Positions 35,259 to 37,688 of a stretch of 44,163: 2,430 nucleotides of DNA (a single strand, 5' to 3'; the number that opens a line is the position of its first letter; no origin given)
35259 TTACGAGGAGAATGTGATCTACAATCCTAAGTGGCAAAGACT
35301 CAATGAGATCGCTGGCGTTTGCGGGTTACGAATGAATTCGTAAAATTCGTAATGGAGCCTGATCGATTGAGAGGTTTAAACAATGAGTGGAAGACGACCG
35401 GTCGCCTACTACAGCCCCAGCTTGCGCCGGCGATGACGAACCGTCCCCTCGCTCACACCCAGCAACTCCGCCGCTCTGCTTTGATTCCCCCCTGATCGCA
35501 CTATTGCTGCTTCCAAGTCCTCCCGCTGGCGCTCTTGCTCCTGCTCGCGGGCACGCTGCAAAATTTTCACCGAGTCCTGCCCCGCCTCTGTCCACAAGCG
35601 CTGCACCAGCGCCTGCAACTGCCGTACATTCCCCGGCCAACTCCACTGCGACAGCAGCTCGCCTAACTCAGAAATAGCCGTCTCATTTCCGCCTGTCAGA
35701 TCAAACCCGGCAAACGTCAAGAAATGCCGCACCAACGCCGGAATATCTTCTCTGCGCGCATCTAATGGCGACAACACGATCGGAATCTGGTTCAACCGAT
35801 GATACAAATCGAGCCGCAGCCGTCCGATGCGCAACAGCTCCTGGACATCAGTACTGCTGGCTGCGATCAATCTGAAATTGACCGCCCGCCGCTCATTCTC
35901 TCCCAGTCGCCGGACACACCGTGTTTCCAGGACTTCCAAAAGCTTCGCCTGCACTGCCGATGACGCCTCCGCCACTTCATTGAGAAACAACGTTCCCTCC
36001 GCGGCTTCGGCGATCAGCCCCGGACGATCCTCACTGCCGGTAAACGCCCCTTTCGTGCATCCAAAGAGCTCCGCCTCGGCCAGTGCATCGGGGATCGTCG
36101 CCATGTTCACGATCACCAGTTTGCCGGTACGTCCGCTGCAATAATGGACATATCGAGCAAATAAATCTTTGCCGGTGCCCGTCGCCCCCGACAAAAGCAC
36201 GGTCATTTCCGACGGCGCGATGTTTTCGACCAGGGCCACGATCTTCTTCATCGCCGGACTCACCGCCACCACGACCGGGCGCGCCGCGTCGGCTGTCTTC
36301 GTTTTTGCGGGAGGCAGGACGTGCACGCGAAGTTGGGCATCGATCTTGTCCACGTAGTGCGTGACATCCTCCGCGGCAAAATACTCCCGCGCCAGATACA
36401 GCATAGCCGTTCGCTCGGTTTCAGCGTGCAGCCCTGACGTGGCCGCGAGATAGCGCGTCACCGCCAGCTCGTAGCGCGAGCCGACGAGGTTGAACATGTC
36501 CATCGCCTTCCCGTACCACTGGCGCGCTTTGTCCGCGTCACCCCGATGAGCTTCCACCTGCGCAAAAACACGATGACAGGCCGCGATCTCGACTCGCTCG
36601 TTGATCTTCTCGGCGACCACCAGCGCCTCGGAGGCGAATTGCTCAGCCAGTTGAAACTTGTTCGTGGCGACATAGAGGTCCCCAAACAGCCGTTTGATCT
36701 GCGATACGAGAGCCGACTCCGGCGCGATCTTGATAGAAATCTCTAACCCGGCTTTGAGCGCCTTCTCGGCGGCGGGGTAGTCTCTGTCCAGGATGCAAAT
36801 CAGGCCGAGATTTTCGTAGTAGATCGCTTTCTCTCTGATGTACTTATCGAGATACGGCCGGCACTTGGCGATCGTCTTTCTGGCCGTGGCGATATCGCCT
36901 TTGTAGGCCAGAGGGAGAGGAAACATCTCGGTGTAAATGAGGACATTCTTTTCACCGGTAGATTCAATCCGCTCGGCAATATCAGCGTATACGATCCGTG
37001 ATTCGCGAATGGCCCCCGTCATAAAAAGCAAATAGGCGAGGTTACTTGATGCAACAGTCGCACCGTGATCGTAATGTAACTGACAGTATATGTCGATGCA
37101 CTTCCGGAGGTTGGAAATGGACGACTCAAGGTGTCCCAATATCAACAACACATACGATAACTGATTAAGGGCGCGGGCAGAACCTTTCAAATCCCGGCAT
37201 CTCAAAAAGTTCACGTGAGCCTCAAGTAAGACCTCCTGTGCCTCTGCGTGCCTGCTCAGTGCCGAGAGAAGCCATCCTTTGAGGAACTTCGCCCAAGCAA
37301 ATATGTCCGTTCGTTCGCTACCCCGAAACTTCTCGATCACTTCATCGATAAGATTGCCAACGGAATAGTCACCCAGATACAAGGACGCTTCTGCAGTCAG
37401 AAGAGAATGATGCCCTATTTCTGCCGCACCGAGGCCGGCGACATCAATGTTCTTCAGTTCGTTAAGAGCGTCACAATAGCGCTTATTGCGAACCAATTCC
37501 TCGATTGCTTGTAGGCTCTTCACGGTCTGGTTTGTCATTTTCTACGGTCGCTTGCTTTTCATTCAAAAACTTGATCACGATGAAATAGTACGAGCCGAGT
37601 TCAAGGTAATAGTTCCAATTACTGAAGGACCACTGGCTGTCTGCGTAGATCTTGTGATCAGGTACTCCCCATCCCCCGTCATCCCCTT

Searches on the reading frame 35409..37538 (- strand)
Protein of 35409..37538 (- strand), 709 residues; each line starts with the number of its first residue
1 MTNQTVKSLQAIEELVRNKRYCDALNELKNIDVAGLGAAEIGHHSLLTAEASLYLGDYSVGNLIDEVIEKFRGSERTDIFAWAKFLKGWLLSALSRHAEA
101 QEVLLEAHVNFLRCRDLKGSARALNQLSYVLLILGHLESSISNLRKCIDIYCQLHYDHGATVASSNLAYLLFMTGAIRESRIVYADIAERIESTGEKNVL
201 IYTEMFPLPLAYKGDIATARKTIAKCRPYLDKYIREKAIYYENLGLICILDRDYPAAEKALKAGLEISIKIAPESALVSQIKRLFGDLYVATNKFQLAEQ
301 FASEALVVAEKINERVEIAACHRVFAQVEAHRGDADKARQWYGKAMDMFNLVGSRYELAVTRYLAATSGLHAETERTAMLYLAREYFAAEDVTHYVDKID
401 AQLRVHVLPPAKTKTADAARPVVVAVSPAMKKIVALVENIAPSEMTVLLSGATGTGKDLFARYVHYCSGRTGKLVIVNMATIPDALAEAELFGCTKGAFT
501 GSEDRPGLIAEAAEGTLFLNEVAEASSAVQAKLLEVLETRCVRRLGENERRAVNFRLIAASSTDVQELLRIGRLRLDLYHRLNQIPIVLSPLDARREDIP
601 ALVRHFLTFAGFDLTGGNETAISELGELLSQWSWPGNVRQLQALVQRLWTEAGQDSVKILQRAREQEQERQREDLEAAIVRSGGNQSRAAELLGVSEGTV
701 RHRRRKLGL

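Call 5: search_protein_families(library=ncbifam, proteins=[window:35409-37538:-], max_evalue=0.01)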
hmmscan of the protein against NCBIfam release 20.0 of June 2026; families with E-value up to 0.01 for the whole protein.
window:35409-37538:- (709 aa): 33 families (the best 25 are shown)
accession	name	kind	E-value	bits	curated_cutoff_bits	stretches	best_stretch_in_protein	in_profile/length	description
NF038308.1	RNA_repair_RtcR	equivalog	1.1e-65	222.6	650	1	413-674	172-444/530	RNA repair transcriptional activator RtcR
NF003451.0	PRK05022.1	equivalog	4.7e-64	216.9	476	1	409-658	178-429/512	nitric oxide reductase transcriptional regulator NorR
TIGR01817.1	nifA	equivalog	1.9e-62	211.8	528.85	1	394-650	169-426/534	nif-specific transcriptional activator NifA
TIGR01818.1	ntrC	equivalog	3.7e-62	210.6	558.6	1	374-661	89-376/463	nitrogen regulation protein NR(I)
NF041552.1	TF_PrdR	equivalog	2.8e-60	204.3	795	1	404-658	250-506/577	sigma-54 dependent transcriptional regulator PrdR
TIGR02915.1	PEP_resp_reg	equivalog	1.7e-59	201.8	502.6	1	418-702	136-437/445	PEP-CTERM-box response regulator transcription factor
NF008469.0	PRK11361.1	equivalog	2.1e-58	198.2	714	1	423-647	145-371/461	acetoacetate metabolism transcriptional regulator AtoC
NF041906.1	V4R_TF_MobR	exception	6.5e-55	186.6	999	1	423-661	234-475/544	phenol degradation transcriptional regulator MobR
TIGR02329.1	propionate_PrpR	equivalog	8e-55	186.4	499.2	1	424-652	215-450/526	propionate catabolism operon regulatory protein PrpR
NF051870.1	NAssimRespRegNtrX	equivalog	3.7e-54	184.3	600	1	419-661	137-377/452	nitrogen assimilation response regulator NtrX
NF007689.0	PRK10365.1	equivalog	5.4e-54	183.6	760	1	411-647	129-367/441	sigma-54-dependent response regulator transcription factor ZraR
NF050807.1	TransRegFlbDCaul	equivalog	6.7e-54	183.4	750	1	419-659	117-358/454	sigma-54-dependent transcriptional regulator FlbD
NF011953.0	PRK15424.1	equivalog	1.1e-53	182.7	703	1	422-703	220-530/538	propionate catabolism operon regulatory protein PrpR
TIGR02974.1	phageshock_pspF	equivalog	6.5e-52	176.8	443.55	1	426-659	4-240/336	phage shock protein operon transcriptional activator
NF049963.1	RespRegFlgRCampy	domain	3.3e-50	171.2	750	1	422-703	135-423/429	fla regulon two-component system response regulator FlgR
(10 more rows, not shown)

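Call 7: search_protein_families(library=pfam, proteins=[window:35409-37538:-], max_evalue=0.01)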
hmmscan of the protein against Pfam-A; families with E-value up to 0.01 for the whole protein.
window:35409-37538:- (709 aa): 14 families
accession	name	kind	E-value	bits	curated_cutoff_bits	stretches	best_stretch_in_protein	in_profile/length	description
PF00158.32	Sigma54_activat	-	4.4e-51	173.4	20.2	1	425-587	3-167/168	Sigma-54 interaction domain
PF14532.12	Sigma54_activ_2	-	1.6e-15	58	25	1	425-592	2-138/138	Sigma-54 interaction domain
PF13424.12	TPR_12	-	1.8e-15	57.3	30.1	3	283-349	7-75/77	Tetratricopeptide repeat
PF25601.1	AAA_lid_14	-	2.3e-12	47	27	1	594-663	2-71/87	AAA+ ATPase lid domain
PF02954.25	HTH_8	-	1.4e-07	31.6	22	1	672-707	7-42/42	Bacterial regulatory protein, Fis family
PF07728.20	AAA_5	-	2.7e-06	27.9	22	1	447-562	2-122/139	AAA domain (dynein-related subfamily)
PF13181.12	TPR_8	-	5e-06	26.7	25.7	0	121-150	1-30/34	Tetratricopeptide repeat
PF17874.7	TPR_MalT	-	1.3e-05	25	45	1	267-348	109-190/336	MalT-like TPR region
PF01078.27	Mg_chelatase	-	1.8e-05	24.7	20.3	1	501-560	94-155/207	Magnesium chelatase, subunit ChlI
PF07719.23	TPR_2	-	0.00029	21.2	27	0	239-267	2-30/34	Tetratricopeptide repeat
PF20030.5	bpMoxR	-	0.0004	19.9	27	1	444-562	31-145/205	MoxR domain in the MoxR-vWA-beta-propeller ternary systems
PF13374.12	TPR_10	-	0.00066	20.1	27.5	0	121-155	2-36/42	Tetratricopeptide repeat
PF24885.1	TPR_NPHP3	-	0.0013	18.6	100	0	239-311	100-173/239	Nephrocystin-3 TPR domain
PF07724.20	AAA_2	-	0.0056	17.2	27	0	445-568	4-130/166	AAA domain (Cdc48 subfamily)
